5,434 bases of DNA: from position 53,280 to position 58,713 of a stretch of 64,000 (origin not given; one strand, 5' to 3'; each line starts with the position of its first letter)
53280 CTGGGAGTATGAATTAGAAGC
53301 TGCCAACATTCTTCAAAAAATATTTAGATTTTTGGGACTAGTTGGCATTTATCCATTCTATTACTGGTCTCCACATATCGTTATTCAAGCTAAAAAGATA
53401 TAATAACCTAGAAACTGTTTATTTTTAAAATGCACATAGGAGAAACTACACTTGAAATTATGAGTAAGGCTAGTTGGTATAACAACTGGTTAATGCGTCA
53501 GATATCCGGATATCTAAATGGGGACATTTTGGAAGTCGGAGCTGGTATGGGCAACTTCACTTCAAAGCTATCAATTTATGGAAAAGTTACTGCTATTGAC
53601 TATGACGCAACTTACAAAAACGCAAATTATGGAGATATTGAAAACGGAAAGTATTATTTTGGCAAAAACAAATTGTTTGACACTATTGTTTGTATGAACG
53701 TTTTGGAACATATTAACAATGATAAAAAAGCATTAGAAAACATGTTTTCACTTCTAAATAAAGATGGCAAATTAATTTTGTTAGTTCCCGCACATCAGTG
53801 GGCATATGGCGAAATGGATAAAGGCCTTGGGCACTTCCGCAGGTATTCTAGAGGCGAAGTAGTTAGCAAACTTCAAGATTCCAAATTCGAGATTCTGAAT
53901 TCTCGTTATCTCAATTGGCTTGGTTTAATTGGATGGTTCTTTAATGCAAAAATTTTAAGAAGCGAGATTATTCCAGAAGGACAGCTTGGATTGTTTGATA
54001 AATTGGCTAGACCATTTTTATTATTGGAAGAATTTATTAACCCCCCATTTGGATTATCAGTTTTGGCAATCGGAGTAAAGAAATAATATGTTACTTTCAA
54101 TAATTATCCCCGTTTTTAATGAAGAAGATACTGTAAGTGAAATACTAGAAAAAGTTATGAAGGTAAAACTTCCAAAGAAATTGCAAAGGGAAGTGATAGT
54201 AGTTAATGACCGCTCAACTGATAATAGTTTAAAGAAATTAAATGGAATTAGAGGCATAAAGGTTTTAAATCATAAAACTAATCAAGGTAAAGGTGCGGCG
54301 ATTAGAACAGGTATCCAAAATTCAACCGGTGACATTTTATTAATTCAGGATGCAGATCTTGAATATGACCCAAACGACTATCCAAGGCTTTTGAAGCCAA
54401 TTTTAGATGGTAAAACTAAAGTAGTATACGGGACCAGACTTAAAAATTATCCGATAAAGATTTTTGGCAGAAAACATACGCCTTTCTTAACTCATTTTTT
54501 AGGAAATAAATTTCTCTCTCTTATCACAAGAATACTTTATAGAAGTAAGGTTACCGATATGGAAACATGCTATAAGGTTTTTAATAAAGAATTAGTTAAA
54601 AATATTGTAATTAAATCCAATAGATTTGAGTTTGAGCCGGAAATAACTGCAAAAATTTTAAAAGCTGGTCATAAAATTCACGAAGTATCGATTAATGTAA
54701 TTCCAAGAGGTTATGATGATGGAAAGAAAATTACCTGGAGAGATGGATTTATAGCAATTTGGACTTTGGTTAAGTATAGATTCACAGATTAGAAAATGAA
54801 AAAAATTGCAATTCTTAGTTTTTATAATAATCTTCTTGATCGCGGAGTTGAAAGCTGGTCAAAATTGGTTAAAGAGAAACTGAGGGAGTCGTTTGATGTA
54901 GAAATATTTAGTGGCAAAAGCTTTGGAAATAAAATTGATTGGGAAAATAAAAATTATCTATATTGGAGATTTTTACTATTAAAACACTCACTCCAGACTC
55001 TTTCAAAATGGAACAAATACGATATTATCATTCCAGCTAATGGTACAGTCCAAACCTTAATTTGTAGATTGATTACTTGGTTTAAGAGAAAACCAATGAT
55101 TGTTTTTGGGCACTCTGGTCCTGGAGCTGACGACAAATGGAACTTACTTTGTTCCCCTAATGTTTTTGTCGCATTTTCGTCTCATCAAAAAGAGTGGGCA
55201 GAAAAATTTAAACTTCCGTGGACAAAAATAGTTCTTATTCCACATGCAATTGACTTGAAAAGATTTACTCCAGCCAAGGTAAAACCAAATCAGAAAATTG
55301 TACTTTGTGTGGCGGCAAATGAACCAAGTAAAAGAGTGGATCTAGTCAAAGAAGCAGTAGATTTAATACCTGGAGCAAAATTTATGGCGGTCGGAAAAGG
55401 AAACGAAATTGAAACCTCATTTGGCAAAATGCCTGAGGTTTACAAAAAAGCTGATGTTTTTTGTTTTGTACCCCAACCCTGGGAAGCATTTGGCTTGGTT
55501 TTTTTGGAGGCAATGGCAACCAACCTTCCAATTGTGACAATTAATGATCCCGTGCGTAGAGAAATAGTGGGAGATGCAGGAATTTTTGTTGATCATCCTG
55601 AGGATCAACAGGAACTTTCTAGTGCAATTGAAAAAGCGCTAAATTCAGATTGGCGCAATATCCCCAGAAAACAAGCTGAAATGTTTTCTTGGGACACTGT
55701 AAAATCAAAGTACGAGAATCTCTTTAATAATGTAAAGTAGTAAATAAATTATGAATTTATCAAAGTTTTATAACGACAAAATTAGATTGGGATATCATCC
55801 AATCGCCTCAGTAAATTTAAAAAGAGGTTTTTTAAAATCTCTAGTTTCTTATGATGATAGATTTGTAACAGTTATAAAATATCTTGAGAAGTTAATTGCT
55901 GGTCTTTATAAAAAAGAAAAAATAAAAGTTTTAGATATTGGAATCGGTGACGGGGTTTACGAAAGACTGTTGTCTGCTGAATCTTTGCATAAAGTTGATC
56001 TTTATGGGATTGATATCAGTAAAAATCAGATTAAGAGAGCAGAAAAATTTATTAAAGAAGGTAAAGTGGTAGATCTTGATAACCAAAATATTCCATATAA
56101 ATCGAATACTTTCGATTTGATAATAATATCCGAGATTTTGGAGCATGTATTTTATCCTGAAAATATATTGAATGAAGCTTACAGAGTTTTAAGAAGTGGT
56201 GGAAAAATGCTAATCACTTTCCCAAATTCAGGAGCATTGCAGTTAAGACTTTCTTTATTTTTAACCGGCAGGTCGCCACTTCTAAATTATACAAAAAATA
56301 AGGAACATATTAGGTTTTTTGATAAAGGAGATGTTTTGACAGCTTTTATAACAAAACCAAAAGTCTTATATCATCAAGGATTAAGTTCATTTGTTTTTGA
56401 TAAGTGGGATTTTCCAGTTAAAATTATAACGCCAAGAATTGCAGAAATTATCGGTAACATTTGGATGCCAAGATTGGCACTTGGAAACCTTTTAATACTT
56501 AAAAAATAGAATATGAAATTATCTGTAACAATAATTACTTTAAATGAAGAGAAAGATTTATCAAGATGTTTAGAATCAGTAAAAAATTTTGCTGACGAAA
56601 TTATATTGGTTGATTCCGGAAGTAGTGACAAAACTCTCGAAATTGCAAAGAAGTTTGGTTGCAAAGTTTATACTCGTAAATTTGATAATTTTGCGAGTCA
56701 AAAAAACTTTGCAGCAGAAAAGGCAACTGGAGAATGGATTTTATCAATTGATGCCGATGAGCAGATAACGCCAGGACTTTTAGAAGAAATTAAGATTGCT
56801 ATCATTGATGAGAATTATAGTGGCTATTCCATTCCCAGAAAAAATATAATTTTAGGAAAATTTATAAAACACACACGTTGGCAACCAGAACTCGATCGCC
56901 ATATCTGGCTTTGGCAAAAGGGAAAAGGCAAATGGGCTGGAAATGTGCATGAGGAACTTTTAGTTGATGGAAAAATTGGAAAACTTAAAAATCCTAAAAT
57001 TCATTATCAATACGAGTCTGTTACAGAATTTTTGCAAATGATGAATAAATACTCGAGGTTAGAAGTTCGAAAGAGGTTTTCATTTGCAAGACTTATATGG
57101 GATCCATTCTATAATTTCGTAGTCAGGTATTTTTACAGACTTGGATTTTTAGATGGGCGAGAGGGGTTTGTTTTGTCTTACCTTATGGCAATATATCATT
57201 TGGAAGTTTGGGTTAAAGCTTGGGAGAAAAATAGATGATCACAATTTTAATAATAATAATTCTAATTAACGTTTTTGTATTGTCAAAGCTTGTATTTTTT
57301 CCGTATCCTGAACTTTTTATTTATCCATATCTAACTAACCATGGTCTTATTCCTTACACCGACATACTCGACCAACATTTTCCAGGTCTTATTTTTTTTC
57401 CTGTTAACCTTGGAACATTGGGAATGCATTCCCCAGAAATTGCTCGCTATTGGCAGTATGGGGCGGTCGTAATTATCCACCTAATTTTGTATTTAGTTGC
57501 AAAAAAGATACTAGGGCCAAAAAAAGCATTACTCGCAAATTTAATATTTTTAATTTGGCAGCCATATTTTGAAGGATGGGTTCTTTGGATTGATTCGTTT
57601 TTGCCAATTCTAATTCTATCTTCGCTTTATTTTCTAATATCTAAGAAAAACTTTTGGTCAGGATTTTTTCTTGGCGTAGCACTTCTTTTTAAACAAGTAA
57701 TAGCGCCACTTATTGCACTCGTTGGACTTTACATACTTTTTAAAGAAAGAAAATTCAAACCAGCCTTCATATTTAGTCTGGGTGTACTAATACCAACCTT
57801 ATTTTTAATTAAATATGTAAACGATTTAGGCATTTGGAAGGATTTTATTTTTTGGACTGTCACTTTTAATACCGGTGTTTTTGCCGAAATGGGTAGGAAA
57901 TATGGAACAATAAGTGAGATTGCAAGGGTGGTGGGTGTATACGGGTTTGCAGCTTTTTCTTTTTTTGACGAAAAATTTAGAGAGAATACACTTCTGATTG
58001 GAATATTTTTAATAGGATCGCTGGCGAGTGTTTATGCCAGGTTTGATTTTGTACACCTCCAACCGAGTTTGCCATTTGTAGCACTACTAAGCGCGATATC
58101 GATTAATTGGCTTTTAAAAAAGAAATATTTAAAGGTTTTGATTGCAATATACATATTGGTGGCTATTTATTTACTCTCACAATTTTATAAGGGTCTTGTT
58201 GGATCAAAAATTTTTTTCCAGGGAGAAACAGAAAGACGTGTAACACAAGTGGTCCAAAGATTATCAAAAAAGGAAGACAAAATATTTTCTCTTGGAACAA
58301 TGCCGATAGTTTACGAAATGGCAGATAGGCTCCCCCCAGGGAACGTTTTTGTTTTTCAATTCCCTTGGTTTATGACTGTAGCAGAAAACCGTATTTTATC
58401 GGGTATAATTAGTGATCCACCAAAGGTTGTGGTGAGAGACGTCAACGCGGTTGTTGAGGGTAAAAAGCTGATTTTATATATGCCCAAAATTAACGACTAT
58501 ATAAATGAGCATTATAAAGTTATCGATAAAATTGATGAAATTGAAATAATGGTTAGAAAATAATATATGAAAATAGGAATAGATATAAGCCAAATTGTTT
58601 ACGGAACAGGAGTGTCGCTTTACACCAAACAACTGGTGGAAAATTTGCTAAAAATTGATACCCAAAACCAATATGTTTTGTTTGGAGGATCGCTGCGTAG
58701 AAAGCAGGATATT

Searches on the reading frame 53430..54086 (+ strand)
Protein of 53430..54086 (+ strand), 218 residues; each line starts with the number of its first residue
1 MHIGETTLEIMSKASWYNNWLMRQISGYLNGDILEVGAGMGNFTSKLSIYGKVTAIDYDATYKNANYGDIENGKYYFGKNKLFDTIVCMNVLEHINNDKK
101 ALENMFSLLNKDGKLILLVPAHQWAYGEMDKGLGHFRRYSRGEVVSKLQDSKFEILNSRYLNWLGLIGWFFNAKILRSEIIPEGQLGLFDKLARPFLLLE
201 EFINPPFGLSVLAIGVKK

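Call 45: search_protein_families(library=pfam, proteins=[window:53430-54086:+], max_evalue=0.0001)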
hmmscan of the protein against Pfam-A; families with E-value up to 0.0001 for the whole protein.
window:53430-54086:+ (218 aa): 6 families
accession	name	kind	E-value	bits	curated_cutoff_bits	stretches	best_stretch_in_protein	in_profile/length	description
PF13489.12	Methyltransf_23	-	5.6e-13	49.4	27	1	30-129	23-128/164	Methyltransferase domain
PF08241.18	Methyltransf_11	-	6.2e-09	36.8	21.2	1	34-117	1-95/95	Methyltransferase domain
PF08242.18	Methyltransf_12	-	2.1e-08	35.2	30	1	34-115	1-98/98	Methyltransferase domain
PF05401.17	NodS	-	1.1e-07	32.3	24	1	29-159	43-178/201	Nodulation protein S (NodS)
PF13649.12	Methyltransf_25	-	2e-07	32.1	27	1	33-113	1-97/97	Methyltransferase domain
PF13847.12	Methyltransf_31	-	4.9e-07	30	27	0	68-121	61-113/145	Methyltransferase domain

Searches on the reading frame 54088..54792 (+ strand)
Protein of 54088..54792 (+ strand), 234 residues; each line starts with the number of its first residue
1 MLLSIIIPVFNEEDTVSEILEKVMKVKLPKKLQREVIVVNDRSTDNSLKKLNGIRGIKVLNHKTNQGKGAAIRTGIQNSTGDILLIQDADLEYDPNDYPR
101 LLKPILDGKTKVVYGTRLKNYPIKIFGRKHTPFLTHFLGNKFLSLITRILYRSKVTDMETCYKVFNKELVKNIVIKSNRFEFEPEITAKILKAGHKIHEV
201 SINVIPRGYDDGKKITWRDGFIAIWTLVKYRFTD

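Call 45: search_protein_families(library=pfam, proteins=[window:54088-54792:+], max_evalue=0.0001)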
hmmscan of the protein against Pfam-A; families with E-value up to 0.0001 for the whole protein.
window:54088-54792:+ (234 aa): 3 families
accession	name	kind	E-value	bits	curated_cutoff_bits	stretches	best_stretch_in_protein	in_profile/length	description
PF00535.33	Glycos_transf_2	-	3.6e-32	112.1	23.3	1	4-172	1-166/168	Glycosyl transferase family 2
PF10111.15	Glyco_tranf_2_2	-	2e-05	24.7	27.3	1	4-103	1-104/276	Glycosyltransferase like family 2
PF13641.12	Glyco_tranf_2_3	-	4.7e-05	23.9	27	1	3-96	3-102/230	Glycosyltransferase like family 2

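Call 65: search_protein_families(library=ncbifam, proteins=[window:54088-54792:+], max_evalue=0.00001)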
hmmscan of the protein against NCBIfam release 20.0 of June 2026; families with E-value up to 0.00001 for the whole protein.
window:54088-54792:+ (234 aa): 14 families
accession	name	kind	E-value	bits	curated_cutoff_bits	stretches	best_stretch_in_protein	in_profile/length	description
TIGR04182.1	glyco_TIGR04182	equivalog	3.5e-29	102.1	325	1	4-230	3-217/293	S-layer glycoprotein N-glycosyltransferase AglJ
NF058614.1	PPMAGASynPpgS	equivalog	3.3e-18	65.9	370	1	5-213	4-205/226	polyprenyl-phospho-N-acetylgalactosaminyl synthase PpgS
TIGR03937.1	PgaC_IcaA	equivalog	3.6e-15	55.8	422.3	1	3-98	47-143/407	poly-beta-1,6-N-acetyl-D-glucosamine synthase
NF047588.1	GlcsyltransPgfSStrep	equivalog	9.7e-15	54.6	500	1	1-175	1-169/308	glycosyltransferase PgfS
NF007986.1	PRK10714.1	equivalog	9.7e-15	54.4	529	1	3-211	8-207/316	undecaprenyl-phosphate 4-deoxy-4-formamido-L-arabinose transferase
TIGR04283.1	glyco_like_mftF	equivalog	8.5e-14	51.7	182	1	3-112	1-103/221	TIGR04283 family arsenosugar biosynthesis glycosyltransferase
NF041391.1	DPhHxTase_Halo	equivalog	1.7e-13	50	375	1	9-204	3-183/213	dolichyl-phosphate hexose transferase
NF007482.0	PRK10073.1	equivalog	2.5e-13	49.8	423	1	2-103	7-108/334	glycosyltransferase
NF010496.0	PRK13915.1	equivalog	9.2e-13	47.9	262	1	3-110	33-148/307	glucosyl-3-phosphoglycerate synthase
NF041875.1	EPS_EpsD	equivalog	2.2e-11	43.7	370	1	3-116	1-115/325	exopolysaccharide biosynthesis glycosyltransferase EpsD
TIGR03111.1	glyc2_xrt_Gpos1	hypoth_equivalog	2.3e-09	36.6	363.95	1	4-94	52-145/439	TIGR03111 family XrtG-associated glycosyltransferase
TIGR03965.1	mycofact_glyco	equivalog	6.7e-09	35.1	280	1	4-105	77-179/467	mycofactocin biosynthesis glycosyltransferase MftF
NF047683.1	TeichurnBiosyTuaG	equivalog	1.4e-06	28.1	400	1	2-102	7-108/252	teichuronic acid biosynthesis protein TuaG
NF038302.1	EPS_HpsE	equivalog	8.8e-06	24.9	300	0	3-55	3-55/307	hormogonium polysaccharide biosynthesis glycosyltransferase HpsE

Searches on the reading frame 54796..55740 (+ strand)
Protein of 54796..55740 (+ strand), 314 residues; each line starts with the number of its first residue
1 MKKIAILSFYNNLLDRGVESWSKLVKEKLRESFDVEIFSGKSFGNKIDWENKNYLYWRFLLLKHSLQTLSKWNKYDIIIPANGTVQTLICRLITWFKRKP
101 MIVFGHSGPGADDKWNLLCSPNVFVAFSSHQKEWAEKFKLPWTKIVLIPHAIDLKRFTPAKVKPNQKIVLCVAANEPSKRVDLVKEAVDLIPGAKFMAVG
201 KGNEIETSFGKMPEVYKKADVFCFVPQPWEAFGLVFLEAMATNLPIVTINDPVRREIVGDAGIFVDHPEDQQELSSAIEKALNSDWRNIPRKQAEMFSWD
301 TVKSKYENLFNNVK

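Call 45: search_protein_families(library=pfam, proteins=[window:54796-55740:+], max_evalue=0.0001)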
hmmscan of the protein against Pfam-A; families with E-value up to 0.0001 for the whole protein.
window:54796-55740:+ (314 aa): 3 families
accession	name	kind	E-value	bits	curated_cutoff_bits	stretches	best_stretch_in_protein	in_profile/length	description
PF00534.26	Glycos_transf_1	-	1e-19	71.1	26.4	1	211-285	85-159/172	Glycosyl transferases group 1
PF13692.12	Glyco_trans_1_4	-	1.9e-14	54.6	27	1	167-283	2-141/142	Glycosyl transferases group 1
PF13439.12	Glyco_transf_4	-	1.5e-05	25.6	28.5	1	55-156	53-170/170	Glycosyltransferase Family 4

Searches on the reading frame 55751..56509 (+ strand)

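Call 45: search_protein_families(library=pfam, proteins=[window:55751-56509:+], max_evalue=0.0001)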
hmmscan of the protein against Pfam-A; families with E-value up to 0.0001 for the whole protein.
window:55751-56509:+ (252 aa): 8 families
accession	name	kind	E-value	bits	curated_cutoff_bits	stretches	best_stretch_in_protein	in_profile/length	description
PF08241.18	Methyltransf_11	-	2.8e-19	70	21.2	1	61-155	1-95/95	Methyltransferase domain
PF13489.12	Methyltransf_23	-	8.6e-18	65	27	1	48-192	12-147/164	Methyltransferase domain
PF07021.18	MetW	-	1.6e-17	64.2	21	1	56-177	13-129/193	Methionine biosynthesis protein MetW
PF13847.12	Methyltransf_31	-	2.6e-16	60.1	27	1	55-159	2-113/145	Methyltransferase domain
PF13649.12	Methyltransf_25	-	1.1e-14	55.2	27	1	60-151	1-97/97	Methyltransferase domain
PF08242.18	Methyltransf_12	-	1.5e-13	51.7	30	1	61-152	1-97/98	Methyltransferase domain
PF01209.24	Ubie_methyltran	-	1.6e-08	34.6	20.1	1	53-155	44-151/233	ubiE/COQ5 methyltransferase family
PF02353.26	CMAS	-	1.1e-05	25.3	27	1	55-155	61-164/273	Mycolic acid cyclopropane synthetase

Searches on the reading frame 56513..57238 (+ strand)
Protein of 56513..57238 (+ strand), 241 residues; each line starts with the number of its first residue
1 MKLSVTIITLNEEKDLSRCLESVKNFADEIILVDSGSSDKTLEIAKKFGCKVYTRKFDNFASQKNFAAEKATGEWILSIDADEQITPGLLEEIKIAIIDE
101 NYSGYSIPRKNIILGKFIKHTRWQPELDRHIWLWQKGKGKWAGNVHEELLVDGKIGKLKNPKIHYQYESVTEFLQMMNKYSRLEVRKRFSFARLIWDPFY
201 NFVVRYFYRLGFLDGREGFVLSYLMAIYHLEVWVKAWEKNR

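Call 45: search_protein_families(library=pfam, proteins=[window:56513-57238:+], max_evalue=0.0001)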
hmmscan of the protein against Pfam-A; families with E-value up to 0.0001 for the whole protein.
window:56513-57238:+ (241 aa): 2 families
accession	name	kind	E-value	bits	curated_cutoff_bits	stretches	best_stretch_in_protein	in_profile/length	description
PF00535.33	Glycos_transf_2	-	1.7e-25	90.3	23.3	1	4-128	1-132/168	Glycosyl transferase family 2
PF13704.12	Glyco_tranf_2_4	-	6.7e-05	23.7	27.5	0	11-84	2-83/98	Glycosyl transferase family 2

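Call 65: search_protein_families(library=ncbifam, proteins=[window:56513-57238:+], max_evalue=0.00001)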
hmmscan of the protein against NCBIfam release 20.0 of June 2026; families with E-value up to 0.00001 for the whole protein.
window:56513-57238:+ (241 aa): 9 families
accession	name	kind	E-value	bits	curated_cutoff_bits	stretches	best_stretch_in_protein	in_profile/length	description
TIGR04283.1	glyco_like_mftF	equivalog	2e-17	63.5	182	1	3-100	1-100/221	TIGR04283 family arsenosugar biosynthesis glycosyltransferase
TIGR04195.1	S_glycosyl_SunS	equivalog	2.1e-14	53.2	350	1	5-149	61-202/421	SunS family peptide S-glycosyltransferase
NF007482.0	PRK10073.1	equivalog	5.7e-09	35.4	423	1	2-93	7-106/334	glycosyltransferase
NF045692.1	OglycostaseCruG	equivalog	7.3e-09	35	600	1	2-111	42-166/386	2'-O-glycosyltransferase CruG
NF010496.0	PRK13915.1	equivalog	2.8e-07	29.9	262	1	2-56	32-92/307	glucosyl-3-phosphoglycerate synthase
NF041875.1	EPS_EpsD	equivalog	4.3e-06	26.3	370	1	3-92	1-99/325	exopolysaccharide biosynthesis glycosyltransferase EpsD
NF047588.1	GlcsyltransPgfSStrep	equivalog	4.7e-06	26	500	1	1-101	1-113/308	glycosyltransferase PgfS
TIGR04182.1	glyco_TIGR04182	equivalog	8.3e-06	25.4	325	0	4-87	3-87/293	S-layer glycoprotein N-glycosyltransferase AglJ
NF050050.1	ProtGlycPglI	equivalog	9.2e-06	25.2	500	0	2-106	3-113/306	GalNAc(5)-diNAcBac-PP-undecaprenol beta-1,3-glucosyltransferase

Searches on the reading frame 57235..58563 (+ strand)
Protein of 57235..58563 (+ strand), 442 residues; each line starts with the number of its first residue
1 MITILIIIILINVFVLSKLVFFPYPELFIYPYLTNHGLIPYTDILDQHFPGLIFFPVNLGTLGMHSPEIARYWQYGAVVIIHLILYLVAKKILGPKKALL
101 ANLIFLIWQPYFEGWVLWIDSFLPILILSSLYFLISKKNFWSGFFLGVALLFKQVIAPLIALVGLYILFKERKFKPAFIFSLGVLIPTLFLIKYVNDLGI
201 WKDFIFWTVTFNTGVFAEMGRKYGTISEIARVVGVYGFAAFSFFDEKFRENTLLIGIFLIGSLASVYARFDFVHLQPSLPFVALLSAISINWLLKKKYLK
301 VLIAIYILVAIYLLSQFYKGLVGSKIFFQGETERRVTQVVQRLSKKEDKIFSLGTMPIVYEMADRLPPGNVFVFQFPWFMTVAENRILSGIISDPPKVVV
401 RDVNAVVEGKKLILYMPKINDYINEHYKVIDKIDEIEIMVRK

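Call 45: search_protein_families(library=pfam, proteins=[window:57235-58563:+], max_evalue=0.0001)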
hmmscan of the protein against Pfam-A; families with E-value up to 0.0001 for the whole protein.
window:57235-58563:+ (442 aa): 1 family
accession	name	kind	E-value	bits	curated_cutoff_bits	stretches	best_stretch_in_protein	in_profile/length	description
PF13231.12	PMT_2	-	1.5e-06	29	26.1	1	74-188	28-152/160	Dolichyl-phosphate-mannose-protein mannosyltransferase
